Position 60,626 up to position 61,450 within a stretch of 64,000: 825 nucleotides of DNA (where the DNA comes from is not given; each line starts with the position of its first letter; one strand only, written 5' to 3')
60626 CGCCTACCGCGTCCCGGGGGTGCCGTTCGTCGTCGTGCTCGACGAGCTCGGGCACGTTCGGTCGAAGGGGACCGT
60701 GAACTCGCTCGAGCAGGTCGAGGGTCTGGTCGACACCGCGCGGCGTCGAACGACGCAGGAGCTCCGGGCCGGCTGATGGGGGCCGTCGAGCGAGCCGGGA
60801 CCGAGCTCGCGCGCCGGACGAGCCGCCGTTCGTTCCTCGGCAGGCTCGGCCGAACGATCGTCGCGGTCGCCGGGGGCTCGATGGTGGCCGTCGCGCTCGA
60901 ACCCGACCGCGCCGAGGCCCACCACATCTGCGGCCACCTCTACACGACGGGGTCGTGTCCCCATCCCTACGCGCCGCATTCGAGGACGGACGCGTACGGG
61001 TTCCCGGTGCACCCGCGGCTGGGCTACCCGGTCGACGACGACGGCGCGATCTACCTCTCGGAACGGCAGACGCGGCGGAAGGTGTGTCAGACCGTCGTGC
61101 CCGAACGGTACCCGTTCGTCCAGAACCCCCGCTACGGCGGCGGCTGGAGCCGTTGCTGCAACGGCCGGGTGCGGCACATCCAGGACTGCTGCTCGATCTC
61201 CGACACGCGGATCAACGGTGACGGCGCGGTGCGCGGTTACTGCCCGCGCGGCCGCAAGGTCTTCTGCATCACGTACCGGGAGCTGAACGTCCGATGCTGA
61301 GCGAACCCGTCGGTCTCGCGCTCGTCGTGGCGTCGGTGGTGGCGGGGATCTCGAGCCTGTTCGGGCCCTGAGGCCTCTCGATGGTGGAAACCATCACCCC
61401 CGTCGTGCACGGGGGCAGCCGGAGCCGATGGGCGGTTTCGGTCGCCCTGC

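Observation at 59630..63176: Orphan MauD / MauA-like / MauE operon without heavy chain, MauG or amicyanin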

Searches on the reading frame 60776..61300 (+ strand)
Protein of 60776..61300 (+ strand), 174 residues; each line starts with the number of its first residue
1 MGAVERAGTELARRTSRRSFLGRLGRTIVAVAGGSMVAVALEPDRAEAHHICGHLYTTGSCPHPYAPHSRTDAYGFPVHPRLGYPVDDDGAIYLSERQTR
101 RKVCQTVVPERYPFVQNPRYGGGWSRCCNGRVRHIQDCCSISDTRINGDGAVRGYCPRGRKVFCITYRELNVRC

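Call 5: search_protein_families(library=pfam, max_evalue=1, proteins=[window:60776-61300:+])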
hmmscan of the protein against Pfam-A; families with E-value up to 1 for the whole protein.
window:60776-61300:+ (174 aa): 0 families

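Call 6: search_protein_families(library=ncbifam, max_evalue=1, proteins=[window:60776-61300:+])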
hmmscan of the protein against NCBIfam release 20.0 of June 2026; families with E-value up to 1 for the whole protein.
window:60776-61300:+ (174 aa): 3 families
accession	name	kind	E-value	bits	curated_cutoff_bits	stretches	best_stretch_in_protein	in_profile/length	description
TIGR01409.1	TAT_signal_seq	domain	0.0058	16.9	16.7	1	15-39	1-20/29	twin-arginine translocation signal domain-containing protein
TIGR02659.1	TTQ_MADH_Lt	equivalog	0.022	14.6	196.85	1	4-37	11-44/186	methylamine dehydrogenase (amicyanin) small subunit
NF038009.1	TatB_1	subfamily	0.14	12.4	100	1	9-48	8-47/70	twin-arginine translocation system-associated protein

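Call 7: find_homologous_proteins(query=window:60776-61300:+, max_evalue=0.001)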
Query window:60776-61300:+ (174 aa): 621 proteins with E <= 0.001 among 784 candidates; the best 120 are listed.
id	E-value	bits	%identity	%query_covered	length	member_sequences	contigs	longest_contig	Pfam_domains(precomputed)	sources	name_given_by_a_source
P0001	2.2e-107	375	91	100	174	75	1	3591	-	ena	-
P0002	2.2e-107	375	90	100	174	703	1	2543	-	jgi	-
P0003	1.3e-105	369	91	100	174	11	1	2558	-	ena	-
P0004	1.0e-98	347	84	100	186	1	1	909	-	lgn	-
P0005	1.5e-98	346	84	100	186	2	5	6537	-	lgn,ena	-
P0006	1.5e-98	346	84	100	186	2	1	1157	-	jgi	jgi:hypothetical protein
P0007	2.0e-98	346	83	100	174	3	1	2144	-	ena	-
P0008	9.8e-98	343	84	100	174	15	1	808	-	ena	-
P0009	1.0e-97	343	82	100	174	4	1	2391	-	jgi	jgi:hypothetical protein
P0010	7.8e-97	340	84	100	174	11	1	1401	-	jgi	jgi:hypothetical protein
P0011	1.1e-96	340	83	99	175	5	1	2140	-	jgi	jgi:hypothetical protein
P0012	1.3e-96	340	82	100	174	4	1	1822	-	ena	-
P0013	2.2e-96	339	82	99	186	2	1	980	-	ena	-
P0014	2.4e-96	339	83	99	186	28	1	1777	-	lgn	-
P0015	2.8e-96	339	83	100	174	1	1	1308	-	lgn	-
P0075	2.9e-83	296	98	75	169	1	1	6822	-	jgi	-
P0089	1.7e-81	290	71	100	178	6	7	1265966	-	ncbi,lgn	-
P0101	1.3e-80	288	72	100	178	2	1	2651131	-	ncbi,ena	-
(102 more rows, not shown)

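Call 9: search_solved_structures(query=A1, max_evalue=10, show_alignments=3)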
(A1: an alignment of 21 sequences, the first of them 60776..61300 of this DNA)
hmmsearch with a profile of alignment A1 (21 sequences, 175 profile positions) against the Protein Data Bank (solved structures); distinct sequences matched with E-value up to 10: 5.
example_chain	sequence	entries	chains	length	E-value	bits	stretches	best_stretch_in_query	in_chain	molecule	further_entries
8pkr_A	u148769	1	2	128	0.84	12.8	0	83-104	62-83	non-specific serine/threonine protein kinase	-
2m41_B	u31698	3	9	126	1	12.6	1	112-142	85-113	Ataxin-1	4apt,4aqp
4j2j_A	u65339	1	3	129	1.1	12.5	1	112-142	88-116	Ataxin-1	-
4j2l_A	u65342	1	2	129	1.1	12.5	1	112-142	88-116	Ataxin-1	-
1oa8_A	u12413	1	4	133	1.1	12.5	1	112-142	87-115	ATAXIN-1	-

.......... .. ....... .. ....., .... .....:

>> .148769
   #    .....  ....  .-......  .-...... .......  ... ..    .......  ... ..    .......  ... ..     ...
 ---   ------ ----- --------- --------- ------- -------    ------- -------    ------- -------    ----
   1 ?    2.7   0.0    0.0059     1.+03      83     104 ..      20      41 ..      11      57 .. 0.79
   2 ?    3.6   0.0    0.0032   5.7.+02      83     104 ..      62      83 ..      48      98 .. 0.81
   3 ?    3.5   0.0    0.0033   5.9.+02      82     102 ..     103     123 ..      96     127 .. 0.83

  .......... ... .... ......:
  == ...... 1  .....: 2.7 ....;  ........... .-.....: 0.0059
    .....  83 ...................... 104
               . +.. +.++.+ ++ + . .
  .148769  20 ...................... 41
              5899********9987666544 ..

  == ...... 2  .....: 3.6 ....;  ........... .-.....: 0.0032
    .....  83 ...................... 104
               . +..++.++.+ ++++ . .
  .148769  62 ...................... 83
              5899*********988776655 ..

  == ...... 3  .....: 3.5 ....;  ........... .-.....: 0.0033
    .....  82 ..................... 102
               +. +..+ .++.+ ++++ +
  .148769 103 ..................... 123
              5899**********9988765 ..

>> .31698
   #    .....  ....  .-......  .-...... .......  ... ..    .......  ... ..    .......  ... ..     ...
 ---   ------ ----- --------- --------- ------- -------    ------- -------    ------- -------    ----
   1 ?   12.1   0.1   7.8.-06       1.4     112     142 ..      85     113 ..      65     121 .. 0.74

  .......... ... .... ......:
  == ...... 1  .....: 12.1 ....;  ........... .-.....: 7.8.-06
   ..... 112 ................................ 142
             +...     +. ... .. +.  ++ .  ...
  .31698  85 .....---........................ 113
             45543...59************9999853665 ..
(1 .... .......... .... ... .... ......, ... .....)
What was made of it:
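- On Methylamine/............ dehydrogenase light chain (Pfam PF02975, NCBIfam TIGR02659): A family profile finds no MADH/AADH chain in the PDB at E <= 10 (call 9).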

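Call 12: find_encoding_contigs(protein=P0101, flank=8000, max_places=3)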
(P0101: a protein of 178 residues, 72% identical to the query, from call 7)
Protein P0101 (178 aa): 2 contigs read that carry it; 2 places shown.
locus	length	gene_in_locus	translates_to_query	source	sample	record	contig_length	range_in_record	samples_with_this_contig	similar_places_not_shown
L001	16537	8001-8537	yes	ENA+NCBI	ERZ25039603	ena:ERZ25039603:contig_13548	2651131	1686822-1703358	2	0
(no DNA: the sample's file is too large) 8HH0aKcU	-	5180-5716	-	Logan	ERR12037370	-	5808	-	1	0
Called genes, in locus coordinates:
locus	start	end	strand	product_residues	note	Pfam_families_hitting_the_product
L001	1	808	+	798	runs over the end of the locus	PF00521:DNA_topoisoIV, PF03989:DNA_gyraseA_C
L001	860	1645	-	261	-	PF01551:Peptidase_M23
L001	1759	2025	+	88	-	-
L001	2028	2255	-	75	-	-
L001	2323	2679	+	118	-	PF12089:DUF3566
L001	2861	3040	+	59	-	-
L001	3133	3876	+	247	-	PF00583:Acetyltransf_1 (weak)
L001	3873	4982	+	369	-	PF02746:MR_MLE_N, PF13378:MR_MLE_C, PF26685:DUF8230_C (weak)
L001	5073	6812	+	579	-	PF11832:DUF3352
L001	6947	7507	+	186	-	-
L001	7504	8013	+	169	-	-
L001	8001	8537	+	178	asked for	-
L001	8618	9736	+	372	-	PF07291:MauE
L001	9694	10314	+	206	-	-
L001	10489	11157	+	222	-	PF13539:Peptidase_M15_4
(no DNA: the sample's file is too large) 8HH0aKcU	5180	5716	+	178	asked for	-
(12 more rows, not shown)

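Call 13: find_encoding_contigs(protein=P0089, flank=8000, max_places=3)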
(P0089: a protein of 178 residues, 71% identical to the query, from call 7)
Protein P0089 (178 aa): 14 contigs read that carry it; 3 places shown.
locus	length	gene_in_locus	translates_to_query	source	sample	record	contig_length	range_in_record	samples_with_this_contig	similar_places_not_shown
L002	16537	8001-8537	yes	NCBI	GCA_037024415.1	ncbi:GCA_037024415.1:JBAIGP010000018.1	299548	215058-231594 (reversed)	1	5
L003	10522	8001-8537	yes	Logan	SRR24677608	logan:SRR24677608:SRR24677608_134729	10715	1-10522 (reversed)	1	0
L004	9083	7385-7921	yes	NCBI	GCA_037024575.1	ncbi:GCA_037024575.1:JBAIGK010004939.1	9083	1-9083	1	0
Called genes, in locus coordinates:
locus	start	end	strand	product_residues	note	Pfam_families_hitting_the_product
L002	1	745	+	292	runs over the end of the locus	PF02900:LigB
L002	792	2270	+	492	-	PF00324:AA_permease, PF13520:AA_permease_2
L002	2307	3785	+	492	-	PF00282:Pyridoxal_deC, PF00266:Aminotran_5 (weak)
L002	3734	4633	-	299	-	PF13714:PEP_mutase, PF00463:ICL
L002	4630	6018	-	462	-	PF03972:MmgE_PrpD_N, PF19305:MmgE_PrpD_C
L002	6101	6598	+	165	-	PF00731:AIRC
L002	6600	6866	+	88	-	-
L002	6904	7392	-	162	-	PF00027:cNMP_binding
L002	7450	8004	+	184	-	-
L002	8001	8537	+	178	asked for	-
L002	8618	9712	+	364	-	PF07291:MauE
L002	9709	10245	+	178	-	-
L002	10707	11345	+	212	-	-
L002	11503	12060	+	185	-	-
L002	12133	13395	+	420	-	PF01979:Amidohydro_1, PF07969:Amidohydro_3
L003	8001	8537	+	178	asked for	-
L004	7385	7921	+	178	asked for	-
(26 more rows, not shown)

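Call 19: find_encoding_contigs(protein=P0075, flank=7000, max_places=3)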
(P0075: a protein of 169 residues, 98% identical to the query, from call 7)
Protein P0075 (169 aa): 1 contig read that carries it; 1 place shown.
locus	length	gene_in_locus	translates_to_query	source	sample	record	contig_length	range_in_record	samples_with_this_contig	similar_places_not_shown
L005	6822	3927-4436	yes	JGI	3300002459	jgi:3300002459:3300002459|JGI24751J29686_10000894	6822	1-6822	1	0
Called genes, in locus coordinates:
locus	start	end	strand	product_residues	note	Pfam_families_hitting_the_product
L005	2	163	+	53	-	?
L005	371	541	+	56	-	-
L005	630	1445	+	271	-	-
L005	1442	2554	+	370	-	PF26685:DUF8230_C, PF13378:MR_MLE_C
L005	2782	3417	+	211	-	-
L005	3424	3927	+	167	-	-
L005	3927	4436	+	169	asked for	-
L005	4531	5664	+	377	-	PF07291:MauE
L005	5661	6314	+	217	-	-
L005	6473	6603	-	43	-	-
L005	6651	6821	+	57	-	?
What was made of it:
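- Gene callers in public data start the gene at this ATG (calls 12, 13, 19).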

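Call 20: find_encoding_contigs(protein=P0001, flank=7000, max_places=3)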
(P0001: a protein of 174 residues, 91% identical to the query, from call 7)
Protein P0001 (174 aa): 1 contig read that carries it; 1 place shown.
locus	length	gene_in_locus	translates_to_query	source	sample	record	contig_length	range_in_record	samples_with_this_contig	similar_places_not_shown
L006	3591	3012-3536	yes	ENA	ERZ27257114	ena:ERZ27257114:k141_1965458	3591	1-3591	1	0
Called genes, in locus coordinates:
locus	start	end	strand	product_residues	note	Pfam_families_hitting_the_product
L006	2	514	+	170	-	?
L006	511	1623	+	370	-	PF02746:MR_MLE_N (weak), PF13378:MR_MLE_C, PF26685:DUF8230_C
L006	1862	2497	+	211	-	-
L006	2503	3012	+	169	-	-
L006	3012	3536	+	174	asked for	-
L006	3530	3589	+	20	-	?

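Call 23: predict_structure(alignment_id=A1)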
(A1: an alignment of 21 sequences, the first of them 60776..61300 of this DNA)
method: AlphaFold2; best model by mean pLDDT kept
length: 174 residues; sequences in the alignment: 21
mean_pLDDT: 45.9   pTM: 0.36
mean pLDDT of the five models: 45.9, 41.8, 41.0, 37.2, 35.4
residues with pLDDT >= 90: 0; 70-90: 4; 50-70: 54; < 50: 116
segments of 3 or more residues with pLDDT < 50: 11-24, 32-90, 98-118, 126-131, 146-150
pLDDT, mean of each block of 10 residues (from residue 1): 49 43 48 40 33 26 35 44 45 49 33 45 51 59 53 66 57 54
secondary structure, 60 per line:
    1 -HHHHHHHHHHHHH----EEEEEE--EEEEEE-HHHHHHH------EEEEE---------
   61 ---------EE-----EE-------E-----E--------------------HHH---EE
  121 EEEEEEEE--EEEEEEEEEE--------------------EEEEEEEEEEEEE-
elements in order: H2-14 E19-24 E27-32 H34-40 E47-51 E119-128 E131-140 E161-173
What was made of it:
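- Tried and rejected: Built from a shallow alignment, it was unusable (pLDDT 46, call 23).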

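Call 24: search_protein_representatives(alignment_id=A1)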
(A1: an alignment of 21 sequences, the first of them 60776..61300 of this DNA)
Query: 21 sequences, 175 profile positions. Proteins with E-value up to 0.001 (for the whole library): 219; up to 1e-10: 113; up to 1e-30: 16. The best 150 are listed.
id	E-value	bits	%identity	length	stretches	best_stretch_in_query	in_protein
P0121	1.3e-82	292.3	-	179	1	3-175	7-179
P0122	3.2e-58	212.9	-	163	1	37-144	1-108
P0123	9.1e-55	201.6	-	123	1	3-120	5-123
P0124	2.2e-46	174.3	-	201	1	3-96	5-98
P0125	5.8e-44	166.4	-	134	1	3-92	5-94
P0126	1.3e-38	149.0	-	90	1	4-86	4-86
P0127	4.3e-38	147.3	-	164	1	11-92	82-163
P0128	8.5e-37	143.1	-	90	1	88-175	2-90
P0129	3.7e-36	141.0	-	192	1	30-119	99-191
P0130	4.1e-36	140.9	-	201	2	100-175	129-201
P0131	1.3e-35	139.2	-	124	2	99-175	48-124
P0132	2.4e-35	138.4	-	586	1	43-143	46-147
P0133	3.6e-34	134.6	-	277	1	14-175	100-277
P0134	8.0e-34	133.4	-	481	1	3-174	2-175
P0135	6.8e-32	127.1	-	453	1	16-175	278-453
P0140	9.9e-28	113.6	-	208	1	6-175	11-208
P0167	8.6e-18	81.2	-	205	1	10-130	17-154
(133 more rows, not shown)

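Call 29: search_protein_families(library=pfam, max_evalue=10, proteins=[P0140, P0133, P0135, P0121, P0167])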
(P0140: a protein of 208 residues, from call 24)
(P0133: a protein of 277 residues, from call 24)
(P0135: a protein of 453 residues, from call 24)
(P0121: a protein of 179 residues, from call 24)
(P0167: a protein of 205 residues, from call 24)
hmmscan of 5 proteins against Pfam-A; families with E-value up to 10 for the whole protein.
P0140 (208 aa): 1 family
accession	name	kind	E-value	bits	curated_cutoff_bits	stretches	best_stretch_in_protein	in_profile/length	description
PF24339.2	OB_DEPS-1_3rd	-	0.095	12.9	27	1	186-203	6-23/63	P-granule-associated protein DEPS-1, third OB-fold domain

P0133 (277 aa): 1 family
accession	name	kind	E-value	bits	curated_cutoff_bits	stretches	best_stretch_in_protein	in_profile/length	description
PF05768.20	Glrx-like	-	0.23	12.3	26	1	3-35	2-34/77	Glutaredoxin-like domain (DUF836)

P0135 (453 aa): 2 families
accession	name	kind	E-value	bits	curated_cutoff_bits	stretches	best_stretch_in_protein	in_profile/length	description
PF07291.16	MauE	-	3.8e-12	47.1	27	1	6-123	7-125/128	Methylamine utilisation protein MauE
PF10399.14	UCR_Fe-S_N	-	0.0053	16.6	24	1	275-296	6-27/41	Ubiquitinol-cytochrome C reductase Fe-S subunit TAT signal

P0121 (179 aa): 1 family
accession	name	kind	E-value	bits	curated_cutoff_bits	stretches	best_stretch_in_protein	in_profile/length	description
PF08402.16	TOBE_2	-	0.093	13.3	21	1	10-51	13-53/76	TOBE domain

P0167 (205 aa): 0 families

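Call 75: find_encoding_contigs(protein=P0140, flank=8000, max_places=2)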
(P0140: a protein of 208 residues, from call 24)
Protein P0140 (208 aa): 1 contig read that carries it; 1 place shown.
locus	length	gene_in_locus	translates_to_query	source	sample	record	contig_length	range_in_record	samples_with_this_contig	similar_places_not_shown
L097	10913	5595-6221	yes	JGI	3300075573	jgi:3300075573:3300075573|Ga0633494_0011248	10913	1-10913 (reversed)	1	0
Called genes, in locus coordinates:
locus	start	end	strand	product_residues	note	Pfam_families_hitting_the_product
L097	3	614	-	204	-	?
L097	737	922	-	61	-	-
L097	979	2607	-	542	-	PF10009:DUF2252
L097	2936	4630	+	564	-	PF07690:MFS_1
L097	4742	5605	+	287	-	PF07291:MauE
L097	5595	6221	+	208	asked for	-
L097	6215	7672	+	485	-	-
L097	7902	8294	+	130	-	-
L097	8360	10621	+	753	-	PF00004:AAA, PF17862:AAA_lid_3, PF01434:Peptidase_M41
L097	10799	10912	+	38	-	?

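Call 88: search_protein_families(library=pfam, max_evalue=1, proteins=[L097:6215-7672:+])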
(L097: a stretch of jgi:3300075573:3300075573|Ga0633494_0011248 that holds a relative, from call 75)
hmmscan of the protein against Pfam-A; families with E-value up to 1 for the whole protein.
L097:6215-7672:+ (485 aa): 0 families

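Call 89: search_protein_families(library=ncbifam, max_evalue=1, proteins=[L097:6215-7672:+])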
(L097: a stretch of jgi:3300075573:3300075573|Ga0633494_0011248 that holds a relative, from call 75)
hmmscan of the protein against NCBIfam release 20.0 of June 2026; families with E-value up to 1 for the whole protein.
L097:6215-7672:+ (485 aa): 1 family
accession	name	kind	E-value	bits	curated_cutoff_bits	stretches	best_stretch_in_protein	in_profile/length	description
TIGR04275.1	beta_prop_Msarc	repeat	7.6e-05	22.4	85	1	406-417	12-23/40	beta-propeller repeat protein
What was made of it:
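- On MauF (methylamine utilisation protein F; no Pfam or NCBIfam model found): P. denitrificans MauF itself hits nothing in Pfam or NCBIfam (calls 88, 89).
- Closest known: Membrane thiol-redox relays: DsbB-DsbA, VKOR-thioredoxin, DsbD/CcdA-ResA/TlpA. Different: There is no sequence membership in those families (calls 5, 88, 89).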
